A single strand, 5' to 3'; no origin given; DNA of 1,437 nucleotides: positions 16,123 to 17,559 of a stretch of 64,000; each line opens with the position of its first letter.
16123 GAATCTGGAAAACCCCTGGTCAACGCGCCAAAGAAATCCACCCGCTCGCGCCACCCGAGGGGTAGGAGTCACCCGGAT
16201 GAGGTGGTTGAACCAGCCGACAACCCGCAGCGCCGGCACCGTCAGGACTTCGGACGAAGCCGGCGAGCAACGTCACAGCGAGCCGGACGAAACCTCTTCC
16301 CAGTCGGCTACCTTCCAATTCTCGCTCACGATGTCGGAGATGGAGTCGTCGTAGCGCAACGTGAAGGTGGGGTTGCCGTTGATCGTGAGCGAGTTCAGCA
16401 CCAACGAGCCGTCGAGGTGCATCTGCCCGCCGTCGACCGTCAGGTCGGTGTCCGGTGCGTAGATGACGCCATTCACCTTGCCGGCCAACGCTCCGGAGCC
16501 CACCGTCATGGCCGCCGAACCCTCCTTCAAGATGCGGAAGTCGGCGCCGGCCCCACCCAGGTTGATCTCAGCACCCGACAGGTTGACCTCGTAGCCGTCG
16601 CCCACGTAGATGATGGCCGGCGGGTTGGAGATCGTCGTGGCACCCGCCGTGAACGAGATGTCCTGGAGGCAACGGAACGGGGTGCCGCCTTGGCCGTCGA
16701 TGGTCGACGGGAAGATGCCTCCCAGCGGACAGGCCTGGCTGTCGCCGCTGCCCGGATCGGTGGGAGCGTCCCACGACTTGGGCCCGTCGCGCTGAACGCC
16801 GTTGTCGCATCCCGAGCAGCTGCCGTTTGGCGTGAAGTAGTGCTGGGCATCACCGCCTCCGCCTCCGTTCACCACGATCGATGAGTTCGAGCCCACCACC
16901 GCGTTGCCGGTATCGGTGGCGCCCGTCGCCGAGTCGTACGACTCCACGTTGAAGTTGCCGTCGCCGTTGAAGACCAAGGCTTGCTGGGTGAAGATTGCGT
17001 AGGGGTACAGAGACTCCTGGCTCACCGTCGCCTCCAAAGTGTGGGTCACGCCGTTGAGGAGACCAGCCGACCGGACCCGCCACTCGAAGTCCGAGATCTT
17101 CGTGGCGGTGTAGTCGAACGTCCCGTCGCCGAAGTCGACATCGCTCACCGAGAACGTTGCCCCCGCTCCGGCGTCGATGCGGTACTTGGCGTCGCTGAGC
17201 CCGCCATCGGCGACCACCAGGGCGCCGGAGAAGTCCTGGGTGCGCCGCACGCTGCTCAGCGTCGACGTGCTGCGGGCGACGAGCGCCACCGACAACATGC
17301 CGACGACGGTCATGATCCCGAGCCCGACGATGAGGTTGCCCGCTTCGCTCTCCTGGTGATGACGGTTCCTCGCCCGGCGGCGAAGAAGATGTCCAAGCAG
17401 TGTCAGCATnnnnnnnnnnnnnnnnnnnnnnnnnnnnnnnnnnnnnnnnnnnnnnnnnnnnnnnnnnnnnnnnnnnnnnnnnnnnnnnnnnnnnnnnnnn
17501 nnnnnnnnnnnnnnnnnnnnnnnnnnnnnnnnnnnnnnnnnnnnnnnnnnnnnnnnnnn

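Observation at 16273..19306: Orphan, translationally coupled trio of type-IV-pilin-like genes, including a modular FN3-bearing pilin, with no assembly machinery in view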

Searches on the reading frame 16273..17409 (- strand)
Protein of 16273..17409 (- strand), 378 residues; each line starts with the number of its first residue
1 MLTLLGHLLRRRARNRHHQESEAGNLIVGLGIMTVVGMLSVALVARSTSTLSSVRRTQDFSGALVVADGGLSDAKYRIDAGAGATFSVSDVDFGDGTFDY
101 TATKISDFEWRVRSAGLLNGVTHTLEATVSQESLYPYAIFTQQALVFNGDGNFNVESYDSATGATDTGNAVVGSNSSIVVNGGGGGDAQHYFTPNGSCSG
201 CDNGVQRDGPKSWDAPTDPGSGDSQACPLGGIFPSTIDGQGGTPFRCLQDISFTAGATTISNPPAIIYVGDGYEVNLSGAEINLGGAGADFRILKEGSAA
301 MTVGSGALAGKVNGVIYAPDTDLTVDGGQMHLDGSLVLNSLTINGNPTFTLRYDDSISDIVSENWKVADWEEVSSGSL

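Call 3: search_protein_families(library=pfam, proteins=[window:16273-17409:-], max_evalue=1)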
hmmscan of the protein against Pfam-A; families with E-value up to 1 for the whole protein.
window:16273-17409:- (378 aa): 1 family
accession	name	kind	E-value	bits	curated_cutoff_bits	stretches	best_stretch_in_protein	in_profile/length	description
PF23981.1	DUF7305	-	4.7e-10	40.1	27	1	265-359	95-184/185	Domain of unknown function (DUF7305)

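Call 4: search_protein_families(library=ncbifam, proteins=[window:16273-17409:-], max_evalue=1)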
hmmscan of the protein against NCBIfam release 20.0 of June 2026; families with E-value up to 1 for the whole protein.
window:16273-17409:- (378 aa): 0 families

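Call 6: find_encoding_contigs(protein=window:16273-17409:-, flank=10000, max_places=6)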
Protein window:16273-17409:- (378 aa): 1 contig read that carries it; 1 place shown.
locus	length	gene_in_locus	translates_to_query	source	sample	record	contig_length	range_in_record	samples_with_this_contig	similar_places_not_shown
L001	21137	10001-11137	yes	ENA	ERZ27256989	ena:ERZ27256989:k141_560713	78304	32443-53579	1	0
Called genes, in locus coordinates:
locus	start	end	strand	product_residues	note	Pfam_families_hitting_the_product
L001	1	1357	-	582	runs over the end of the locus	PF00890:FAD_binding_2, PF01266:DAO (faint), PF07992:Pyr_redox_2 (faint), PF02910:Succ_DH_flav_C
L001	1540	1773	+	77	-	PF02381:MraZ (faint), PF04014:MazE_antitoxin (weak)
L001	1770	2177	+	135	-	PF01850:PIN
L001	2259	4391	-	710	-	PF22666:Glyco_hydro_2_N2, PF00703:Glyco_hydro_2 (weak), PF02836:Glyco_hydro_2_C (faint)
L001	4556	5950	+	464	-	PF01078:Mg_chelatase (faint), PF07728:AAA_5 (faint)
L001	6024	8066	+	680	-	PF27532:Mb0984_helical, PF13519:VWA_2 (faint), PF27098:Rv0959_3rd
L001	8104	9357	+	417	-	PF00041:fn3 (weak)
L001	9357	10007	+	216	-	-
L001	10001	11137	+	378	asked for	PF23981:DUF7305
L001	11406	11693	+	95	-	PF02467:Whib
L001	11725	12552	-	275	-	PF07837:FTCD_N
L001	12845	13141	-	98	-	PF02467:Whib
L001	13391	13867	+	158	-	-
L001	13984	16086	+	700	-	PF13089:PP_kinase_N, PF02503:PP_kinase, PF17941:PP_kinase_C_1, PF13091:PLDc_2 (faint), PF13090:PP_kinase_C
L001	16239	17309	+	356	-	PF12849:PBP_like_2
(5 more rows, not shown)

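Call 7: find_homologous_proteins(query=window:16273-17409:-)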
Query window:16273-17409:- (378 aa): 35 proteins with E <= 0.001 among 8000 candidates.
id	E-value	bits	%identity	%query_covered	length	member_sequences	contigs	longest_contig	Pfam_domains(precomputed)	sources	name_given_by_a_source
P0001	8.3e-247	837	100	100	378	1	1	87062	PF23981.2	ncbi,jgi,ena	ncbi:MAG TPA: hypothetical protein VGA13_09640 [Acidimicrobiales bacterium]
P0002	3.4e-134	466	58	96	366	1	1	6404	PF23981.2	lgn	-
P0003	1.7e-126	441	56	97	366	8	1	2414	PF23981.2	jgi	jgi:hypothetical protein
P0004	7.6e-111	389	51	97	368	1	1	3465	PF23981.2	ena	-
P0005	7.0e-110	386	50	94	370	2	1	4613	PF23981.2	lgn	-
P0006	4.8e-108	380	51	92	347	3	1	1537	PF23981.2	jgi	-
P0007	2.8e-107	377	50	94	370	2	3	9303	PF23981.2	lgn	-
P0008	1.2e-106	375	50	97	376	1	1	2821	PF23981.2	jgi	jgi:hypothetical protein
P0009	1.4e-106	375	50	93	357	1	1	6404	PF23981.2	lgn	-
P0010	3.6e-106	374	49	97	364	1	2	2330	PF23981.2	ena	-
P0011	1.1e-105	372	50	97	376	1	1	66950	PF23981.2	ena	-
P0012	1.2e-105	372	50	97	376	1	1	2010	PF23981.2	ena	-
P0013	2.5e-105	371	47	96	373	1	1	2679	PF23981.2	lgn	-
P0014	1.0e-103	366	49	99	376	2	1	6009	PF23981.2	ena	-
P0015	3.0e-103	364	49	94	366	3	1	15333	PF23981.2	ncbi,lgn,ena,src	-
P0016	4.1e-103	364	49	97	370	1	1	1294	PF23981.2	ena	-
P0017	9.2e-103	363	51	94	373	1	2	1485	PF23981.2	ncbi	-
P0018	1.1e-102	362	53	87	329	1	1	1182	PF23981.2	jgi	jgi:hypothetical protein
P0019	1.2e-102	362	50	94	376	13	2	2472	PF23981.2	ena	-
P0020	2.9e-101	358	48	95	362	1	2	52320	PF23981.2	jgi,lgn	jgi:hypothetical protein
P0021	7.9e-101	356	48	97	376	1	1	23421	-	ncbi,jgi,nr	ncbi:MAG: hypothetical protein QOG03_908 [Actinomycetota bacterium]|jgi:Tfp pilus assembly protein P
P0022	9.5e-101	356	48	94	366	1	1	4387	PF23981.2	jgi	jgi:Tfp pilus assembly protein PilX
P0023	6.8e-100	353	49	93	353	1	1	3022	PF23981.2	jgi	jgi:hypothetical protein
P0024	9.3e-100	353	45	96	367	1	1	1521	PF23981.2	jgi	jgi:hypothetical protein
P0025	2.3e-98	348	46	97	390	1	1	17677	PF23981.2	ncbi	-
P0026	2.2e-97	345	49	66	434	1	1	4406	PF23981.2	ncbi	-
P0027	2.9e-97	344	53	65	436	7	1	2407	PF23981.2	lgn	-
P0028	8.8e-96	340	46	94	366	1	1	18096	PF23981.2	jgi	jgi:Tfp pilus assembly protein PilX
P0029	2.4e-95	338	48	65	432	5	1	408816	PF23981.2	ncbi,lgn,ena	-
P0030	1.0e-94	336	48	65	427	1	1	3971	PF23981.2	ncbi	-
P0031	1.1e-94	336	45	94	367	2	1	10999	PF23981.2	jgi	jgi:Tfp pilus assembly protein PilX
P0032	2.7e-94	335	44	94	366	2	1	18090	PF23981.2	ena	-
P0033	2.9e-91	325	44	94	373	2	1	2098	PF23981.2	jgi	jgi:hypothetical protein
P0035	3.1e-59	219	38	96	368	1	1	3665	PF23981.2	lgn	-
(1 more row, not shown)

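Call 9: find_encoding_contigs(protein=P0029, flank=10000, max_places=2)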
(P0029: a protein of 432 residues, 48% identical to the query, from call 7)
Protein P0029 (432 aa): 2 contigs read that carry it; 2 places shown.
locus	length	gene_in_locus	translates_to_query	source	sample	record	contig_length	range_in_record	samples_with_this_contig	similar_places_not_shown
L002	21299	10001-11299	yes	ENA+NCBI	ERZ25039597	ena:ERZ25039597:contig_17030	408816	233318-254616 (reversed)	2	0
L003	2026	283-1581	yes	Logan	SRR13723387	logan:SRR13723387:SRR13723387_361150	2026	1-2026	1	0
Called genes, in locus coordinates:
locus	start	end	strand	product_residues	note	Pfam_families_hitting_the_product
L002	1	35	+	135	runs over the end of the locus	PF01850:PIN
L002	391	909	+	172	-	PF01478:Peptidase_A24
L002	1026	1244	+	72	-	PF12728:HTH_17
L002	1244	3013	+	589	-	PF11104:PilM_2, PF25216:Volactin (faint), PF11104:PilM_2, PF14450:FtsA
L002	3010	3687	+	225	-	PF04350:PilO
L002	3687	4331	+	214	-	-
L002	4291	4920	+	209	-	-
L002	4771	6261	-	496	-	-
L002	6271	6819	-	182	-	-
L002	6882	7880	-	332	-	PF13620:CarboxypepD_reg (weak)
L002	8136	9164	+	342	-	PF07963:N_methyl (weak)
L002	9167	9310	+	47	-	-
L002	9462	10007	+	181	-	-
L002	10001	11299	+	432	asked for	PF23981:DUF7305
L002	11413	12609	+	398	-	PF01264:Chorismate_synt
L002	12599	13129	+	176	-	PF13238:AAA_18, PF01202:SKI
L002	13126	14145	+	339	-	PF00465:Fe-ADH (weak), PF01761:DHQ_synthase, PF24621:DHQS_C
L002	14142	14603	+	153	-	PF01220:DHquinase_II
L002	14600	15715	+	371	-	PF01321:Creatinase_N, PF00557:Peptidase_M24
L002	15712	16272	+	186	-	PF08207:EFP_N, PF01132:EFP, PF09285:Elong-fact-P_C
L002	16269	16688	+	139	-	PF01029:NusB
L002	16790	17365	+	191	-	PF00156:Pribosyltran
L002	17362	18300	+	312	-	PF02729:OTCace_N, PF00185:OTCace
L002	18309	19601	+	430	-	PF01979:Amidohydro_1, PF07969:Amidohydro_3 (weak), PF12890:DHOase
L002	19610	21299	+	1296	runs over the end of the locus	PF00988:CPSase_sm_chain, PF00117:GATase, PF25596:CPSase_L_D1, PF02786:CPSase_L_D2, PF02787:CPSase_L_D3, PF25596:CPSase_L_D1, PF02222:ATP-grasp, PF02786:CPSase_L_D2, +3 more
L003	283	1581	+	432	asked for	PF23981:DUF7305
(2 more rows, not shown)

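Call 10: find_encoding_contigs(protein=P0011, flank=10000, max_places=2)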
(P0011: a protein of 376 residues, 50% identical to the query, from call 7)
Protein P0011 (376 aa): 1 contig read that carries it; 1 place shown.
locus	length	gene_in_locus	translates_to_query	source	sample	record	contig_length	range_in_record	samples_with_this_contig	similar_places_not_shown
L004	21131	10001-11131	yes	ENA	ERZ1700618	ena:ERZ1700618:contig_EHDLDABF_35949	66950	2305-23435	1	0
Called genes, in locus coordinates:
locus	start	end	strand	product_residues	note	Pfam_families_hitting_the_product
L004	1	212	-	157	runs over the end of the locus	PF07811:TadE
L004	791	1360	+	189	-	PF07811:TadE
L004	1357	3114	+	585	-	PF13400:Tad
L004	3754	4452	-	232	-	-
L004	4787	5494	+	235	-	PF26999:ABC-2_memb_rel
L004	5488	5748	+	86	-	-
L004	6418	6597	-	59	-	-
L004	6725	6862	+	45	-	-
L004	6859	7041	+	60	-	-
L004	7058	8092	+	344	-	PF13400:Tad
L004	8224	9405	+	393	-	PF00041:fn3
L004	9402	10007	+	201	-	-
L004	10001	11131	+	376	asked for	PF23981:DUF7305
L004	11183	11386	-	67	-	-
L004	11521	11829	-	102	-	-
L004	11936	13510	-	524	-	-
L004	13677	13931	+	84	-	-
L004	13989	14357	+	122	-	-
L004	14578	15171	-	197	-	-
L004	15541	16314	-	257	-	PF01209:Ubie_methyltran (weak), PF13489:Methyltransf_23, PF13847:Methyltransf_31, PF08241:Methyltransf_11, PF08242:Methyltransf_12, PF13649:Methyltransf_25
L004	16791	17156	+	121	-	PF10861:DUF2784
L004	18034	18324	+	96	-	PF07045:DUF1330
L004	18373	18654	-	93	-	-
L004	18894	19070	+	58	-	-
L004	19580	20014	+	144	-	PF03625:DUF302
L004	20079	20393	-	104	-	-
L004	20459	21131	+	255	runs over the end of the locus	PF00106:adh_short, PF08659:KR, PF13561:adh_short_C2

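Call 11: find_encoding_contigs(protein=P0020, flank=10000, max_places=2)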
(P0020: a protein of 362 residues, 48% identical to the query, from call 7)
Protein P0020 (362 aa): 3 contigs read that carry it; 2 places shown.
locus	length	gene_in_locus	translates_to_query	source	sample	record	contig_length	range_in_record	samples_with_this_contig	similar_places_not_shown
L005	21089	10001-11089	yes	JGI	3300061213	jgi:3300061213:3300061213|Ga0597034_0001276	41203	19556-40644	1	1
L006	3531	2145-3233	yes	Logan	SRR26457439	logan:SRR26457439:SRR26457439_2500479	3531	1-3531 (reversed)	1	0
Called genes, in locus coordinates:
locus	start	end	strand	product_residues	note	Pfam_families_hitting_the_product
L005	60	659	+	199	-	-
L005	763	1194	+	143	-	-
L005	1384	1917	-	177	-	-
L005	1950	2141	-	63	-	-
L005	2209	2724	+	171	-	-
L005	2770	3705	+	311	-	-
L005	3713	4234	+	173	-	-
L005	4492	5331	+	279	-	-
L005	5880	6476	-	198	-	-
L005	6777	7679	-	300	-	PF00892:EamA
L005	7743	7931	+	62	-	-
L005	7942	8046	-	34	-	-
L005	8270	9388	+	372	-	PF00041:fn3 (weak)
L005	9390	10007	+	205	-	-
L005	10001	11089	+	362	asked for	PF23981:DUF7305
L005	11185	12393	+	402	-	PF08668:HDOD, PF01966:HD (weak)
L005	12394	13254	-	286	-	PF01149:Fapy_DNA_glyco, PF05833:NFACT_N (weak), PF06831:H2TH, PF06827:zf-FPG_IleRS (weak)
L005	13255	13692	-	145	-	PF00692:dUTPase, PF22769:DCD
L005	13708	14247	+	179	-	PF00929:RNase_T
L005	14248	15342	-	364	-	-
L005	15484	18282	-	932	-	PF08471:Ribonuc_red_2_N, PF00317:Ribonuc_red_lgN (faint), PF02867:Ribonuc_red_lgC, PF12637:TSCPD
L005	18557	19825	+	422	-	-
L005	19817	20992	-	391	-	PF00155:Aminotran_1_2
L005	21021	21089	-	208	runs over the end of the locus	?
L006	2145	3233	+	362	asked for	PF23981:DUF7305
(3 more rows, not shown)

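Call 19: find_encoding_contigs(protein=P0021, flank=10000, max_places=2)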
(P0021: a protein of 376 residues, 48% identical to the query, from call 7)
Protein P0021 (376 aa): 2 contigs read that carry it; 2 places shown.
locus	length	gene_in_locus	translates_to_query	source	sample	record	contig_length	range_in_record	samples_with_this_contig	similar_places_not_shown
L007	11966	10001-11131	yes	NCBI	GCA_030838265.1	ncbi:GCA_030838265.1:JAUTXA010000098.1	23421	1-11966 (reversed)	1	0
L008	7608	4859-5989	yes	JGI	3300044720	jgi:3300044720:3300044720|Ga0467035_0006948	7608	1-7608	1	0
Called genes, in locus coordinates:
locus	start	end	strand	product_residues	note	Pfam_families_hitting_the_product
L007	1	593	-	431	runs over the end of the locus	PF07969:Amidohydro_3 (faint), PF12890:DHOase, PF01979:Amidohydro_1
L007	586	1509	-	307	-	PF02729:OTCace_N, PF00185:OTCace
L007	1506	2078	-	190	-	PF00156:Pribosyltran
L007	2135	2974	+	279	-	-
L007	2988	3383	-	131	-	PF01029:NusB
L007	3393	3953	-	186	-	PF08207:EFP_N, PF01132:EFP, PF09285:Elong-fact-P_C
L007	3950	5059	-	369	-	PF01321:Creatinase_N, PF00557:Peptidase_M24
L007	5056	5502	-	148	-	PF01220:DHquinase_II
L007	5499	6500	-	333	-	PF00465:Fe-ADH (weak), PF13685:Fe-ADH_2 (weak), PF01761:DHQ_synthase, PF24621:DHQS_C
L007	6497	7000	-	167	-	PF13238:AAA_18 (weak), PF01202:SKI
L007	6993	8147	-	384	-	PF01264:Chorismate_synt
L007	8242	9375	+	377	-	PF00041:fn3 (weak)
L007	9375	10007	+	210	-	-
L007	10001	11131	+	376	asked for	-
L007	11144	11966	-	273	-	PF12679:ABC2_membrane_2, PF12698:ABC2_membrane_3, PF12730:ABC2_membrane_4, PF10920:DUF2705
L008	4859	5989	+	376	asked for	-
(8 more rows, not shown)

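Call 20: find_encoding_contigs(protein=P0025, flank=10000, max_places=2)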
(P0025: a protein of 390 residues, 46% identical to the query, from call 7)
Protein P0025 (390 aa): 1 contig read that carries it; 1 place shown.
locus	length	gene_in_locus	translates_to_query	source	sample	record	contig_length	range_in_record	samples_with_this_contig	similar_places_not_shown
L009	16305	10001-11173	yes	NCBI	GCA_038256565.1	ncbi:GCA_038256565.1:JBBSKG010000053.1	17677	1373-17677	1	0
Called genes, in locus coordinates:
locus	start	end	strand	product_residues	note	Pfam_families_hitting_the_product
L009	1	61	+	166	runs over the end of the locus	PF07963:N_methyl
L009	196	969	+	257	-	PF06750:A24_N_bact, PF01478:Peptidase_A24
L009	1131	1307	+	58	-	PF21531:Rv2175c_wHTH (weak), PF12728:HTH_17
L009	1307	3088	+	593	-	PF11104:PilM_2, PF14450:FtsA, PF25216:Volactin (weak)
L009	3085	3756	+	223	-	PF04350:PilO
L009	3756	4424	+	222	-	-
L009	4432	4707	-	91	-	-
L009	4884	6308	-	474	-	-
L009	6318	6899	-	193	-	-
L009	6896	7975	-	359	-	PF13620:CarboxypepD_reg (weak)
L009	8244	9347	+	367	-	PF00041:fn3 (weak)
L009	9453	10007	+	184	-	-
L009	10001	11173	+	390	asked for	PF23981:DUF7305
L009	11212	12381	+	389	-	PF01264:Chorismate_synt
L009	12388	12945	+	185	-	PF13238:AAA_18, PF01202:SKI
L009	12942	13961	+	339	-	PF00465:Fe-ADH (weak), PF01761:DHQ_synthase, PF24621:DHQS_C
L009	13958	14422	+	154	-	PF01220:DHquinase_II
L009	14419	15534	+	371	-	PF01321:Creatinase_N, PF00557:Peptidase_M24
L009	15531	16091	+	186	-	PF08207:EFP_N, PF01132:EFP, PF09285:Elong-fact-P_C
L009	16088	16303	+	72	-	?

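Call 21: find_encoding_contigs(protein=P0028, flank=10000, max_places=2)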
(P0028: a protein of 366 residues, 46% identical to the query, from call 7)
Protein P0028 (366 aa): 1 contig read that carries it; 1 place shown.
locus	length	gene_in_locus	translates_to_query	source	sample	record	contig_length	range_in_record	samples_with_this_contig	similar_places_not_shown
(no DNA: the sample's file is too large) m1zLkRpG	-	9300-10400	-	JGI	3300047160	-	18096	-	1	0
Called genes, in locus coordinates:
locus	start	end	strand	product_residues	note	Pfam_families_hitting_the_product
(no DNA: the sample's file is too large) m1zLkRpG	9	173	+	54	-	-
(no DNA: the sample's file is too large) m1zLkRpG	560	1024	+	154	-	PF07963:N_methyl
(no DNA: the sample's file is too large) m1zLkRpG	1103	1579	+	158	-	PF07963:N_methyl (weak)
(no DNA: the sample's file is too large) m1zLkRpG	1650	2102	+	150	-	PF07963:N_methyl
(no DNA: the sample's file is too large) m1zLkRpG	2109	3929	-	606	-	PF04932:Wzy_C, PF11992:TgpA_N (weak), PF14559:TPR_19 (weak)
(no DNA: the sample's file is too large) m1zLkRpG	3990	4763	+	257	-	PF06750:A24_N_bact, PF01478:Peptidase_A24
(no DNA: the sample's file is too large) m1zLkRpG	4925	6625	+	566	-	PF11104:PilM_2, PF14450:FtsA (weak)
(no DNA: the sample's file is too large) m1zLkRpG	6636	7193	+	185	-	PF04350:PilO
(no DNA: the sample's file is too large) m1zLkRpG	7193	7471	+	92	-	-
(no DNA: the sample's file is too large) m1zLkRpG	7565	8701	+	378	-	PF00041:fn3 (weak)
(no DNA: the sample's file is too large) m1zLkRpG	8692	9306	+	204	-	PF07963:N_methyl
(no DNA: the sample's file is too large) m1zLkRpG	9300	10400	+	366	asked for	PF23981:DUF7305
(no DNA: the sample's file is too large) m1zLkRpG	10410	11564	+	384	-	PF01264:Chorismate_synt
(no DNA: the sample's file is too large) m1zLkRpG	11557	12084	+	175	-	PF13238:AAA_18 (weak), PF13671:AAA_33 (weak), PF01202:SKI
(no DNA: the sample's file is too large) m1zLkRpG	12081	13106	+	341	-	PF00465:Fe-ADH, PF13685:Fe-ADH_2 (weak), PF01761:DHQ_synthase, PF24621:DHQS_C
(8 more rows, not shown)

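Call 38: predict_structure(alignment_id=A1)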
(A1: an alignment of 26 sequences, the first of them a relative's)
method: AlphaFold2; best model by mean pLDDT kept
length: 378 residues; sequences in the alignment: 26
mean_pLDDT: 83.5   pTM: 0.72
mean pLDDT of the five models: 83.5, 83.3, 81.8, 81.3, 80.9
residues with pLDDT >= 90: 172; 70-90: 143; 50-70: 37; < 50: 26
segments of 3 or more residues with pLDDT < 50: 1-23, 186-188
pLDDT, mean of each block of 10 residues (from residue 1): 45 47 58 76 71 78 91 92 89 93 91 93 92 89 85 79 84 86 58 71 66 89 93 96 96 95 97 95 93 96 86 95 84 92 77 88 88 77
secondary structure, 60 per line:
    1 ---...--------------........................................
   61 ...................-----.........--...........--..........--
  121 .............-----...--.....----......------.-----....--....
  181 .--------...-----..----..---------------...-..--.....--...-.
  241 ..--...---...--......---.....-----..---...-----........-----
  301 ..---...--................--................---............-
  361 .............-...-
elements in order: H21-79 E85-93 E96-106 E109-118 E121-133 E139-141 E144-148 E153-158 E171-174 E177-181 E190-192 E236-238 E245-247 E251-253 E256-261 E265-269 E280-282 E291-295 E311-326 E329-344 E348-354 H355-359 E361-373

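Call 42: fold_search(model_id=the predicted structure, library=pdb)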
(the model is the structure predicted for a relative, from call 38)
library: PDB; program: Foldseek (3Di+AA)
matches with E <= 10: 157; with E <= 0.001: 3
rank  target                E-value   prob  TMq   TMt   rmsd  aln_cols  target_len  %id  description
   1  6qvi_C                9.2e-07  1.00  0.27  0.23  12.0       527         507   12  Crystal structure of competence-associated pilin ComZ from Thermus thermophilus (released 2019-05-29)
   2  6qvi_A                1.9e-05  1.00  0.29  0.23  12.5       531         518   12  Crystal structure of competence-associated pilin ComZ from Thermus thermophilus (released 2019-05-29)
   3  6qvi_B                6.0e-05  1.00  0.30  0.25  12.0       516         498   11  Crystal structure of competence-associated pilin ComZ from Thermus thermophilus (released 2019-05-29)
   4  4nu2                  3.8e-03  1.00  0.32  0.52   7.0       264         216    9  Crystal structure of an ice-binding protein (FfIBP) from the Antarctic bacterium, Flavobacterium frigoris PS1 (released 2014-04-16)
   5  3vn3_A                1.4e-02  1.00  0.35  0.55   7.3       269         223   13  Fungal antifreeze protein exerts hyperactivity by constructing an inequable beta-helix (released 2012-06-06)
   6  3uyu_A                3.4e-02  0.85  0.25  0.37   9.6       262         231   12  Structural basis for the antifreeze activity of an ice-binding protein (LeIBP) from Arctic yeast (released 2012-02-15)
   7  8x1l                  3.9e-02  0.91  0.26  0.43   9.2       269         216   12  Crystal structure of S96C/L132C mutant of FfIBP (released 2024-11-13)
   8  3uyu_B                5.0e-02  0.84  0.26  0.39  10.4       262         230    9  Structural basis for the antifreeze activity of an ice-binding protein (LeIBP) from Arctic yeast (released 2012-02-15)
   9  7dc5_A                3.2e-01  0.84  0.33  0.51   7.6       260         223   13  Crystal structure of fungal antifreeze protein with intermediate activity (released 2021-10-27)
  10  7ddb_A                3.3e-01  0.51  0.27  0.42   9.6       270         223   11  Crystal structure of fungal antifreeze protein with intermediate activity (released 2021-11-03)
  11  3nuz_A                8.2e-01  0.04  0.05  0.05  22.5        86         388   12  Crystal structure of a putative acetyl xylan esterase (BF1801) from Bacteroides fragilis NCTC 9343 at 2.30 A resolutio (released 2010-08-04)
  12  8j1g_C                8.6e-01  0.12  0.10  0.13  16.9       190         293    9  Structure of amino acid dehydrogenase in complex with NADPH (released 2023-08-16)
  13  4c09                  1.0e+00  0.21  0.10  0.16  13.9        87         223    7  Crystal structure of the metallo-beta-lactamase BCII (released 2014-08-20)
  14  3nuz_B                1.2e+00  0.04  0.05  0.05  23.0        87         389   13  Crystal structure of a putative acetyl xylan esterase (BF1801) from Bacteroides fragilis NCTC 9343 at 2.30 A resolutio (released 2010-08-04)
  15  5kkd_B                1.6e+00  0.02  0.10  0.16  16.3       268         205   10  Truncated hemolysin A Y134A from P. mirabilis at 2.1 Angstroms resolution crystallized in a high salt condition (released 2017-03-22)
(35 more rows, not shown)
